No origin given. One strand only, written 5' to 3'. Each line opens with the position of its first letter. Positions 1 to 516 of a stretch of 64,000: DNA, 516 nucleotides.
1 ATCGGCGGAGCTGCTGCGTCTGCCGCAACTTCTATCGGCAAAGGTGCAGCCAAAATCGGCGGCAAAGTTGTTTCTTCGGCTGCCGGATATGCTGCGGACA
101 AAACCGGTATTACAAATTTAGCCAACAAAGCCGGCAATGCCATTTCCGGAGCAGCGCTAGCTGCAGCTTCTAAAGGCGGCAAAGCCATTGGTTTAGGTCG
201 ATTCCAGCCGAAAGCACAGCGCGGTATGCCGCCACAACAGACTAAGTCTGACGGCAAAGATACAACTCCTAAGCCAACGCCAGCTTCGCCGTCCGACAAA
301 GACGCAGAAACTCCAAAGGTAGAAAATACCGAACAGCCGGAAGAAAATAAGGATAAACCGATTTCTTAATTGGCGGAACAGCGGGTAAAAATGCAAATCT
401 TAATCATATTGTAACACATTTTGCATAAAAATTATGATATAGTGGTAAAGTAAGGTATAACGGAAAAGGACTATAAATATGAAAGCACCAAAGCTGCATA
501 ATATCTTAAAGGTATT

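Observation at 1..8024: Operon of tandem VirB6/TrbL-like channel proteins, two with built-in peptidoglycan hydrolase domains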

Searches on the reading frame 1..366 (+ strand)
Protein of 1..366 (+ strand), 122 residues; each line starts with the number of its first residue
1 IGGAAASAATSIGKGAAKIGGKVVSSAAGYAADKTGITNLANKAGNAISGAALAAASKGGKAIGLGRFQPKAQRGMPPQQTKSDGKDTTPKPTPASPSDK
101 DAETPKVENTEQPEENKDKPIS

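Call 4: search_protein_families(library=pfam, proteins=[window:1-366:+], max_evalue=1)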
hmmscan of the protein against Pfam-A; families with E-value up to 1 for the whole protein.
window:1-366:+ (122 aa): 1 family
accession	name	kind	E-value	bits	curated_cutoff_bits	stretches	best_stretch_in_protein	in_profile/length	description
PF15976.11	CooC_C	-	0.11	13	29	1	21-87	4-70/93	CS1-pili formation C-terminal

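Call 8: search_protein_families(library=ncbifam, proteins=[window:1-366:+], max_evalue=1)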
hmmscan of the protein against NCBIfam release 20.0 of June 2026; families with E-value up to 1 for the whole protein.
window:1-366:+ (122 aa): 1 family
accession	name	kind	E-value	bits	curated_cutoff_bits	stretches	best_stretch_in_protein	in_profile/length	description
NF038104.1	lipo_NF038104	hypoth_equivalog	0.33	10.7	50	1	3-26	27-50/63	NF038104 family lipoprotein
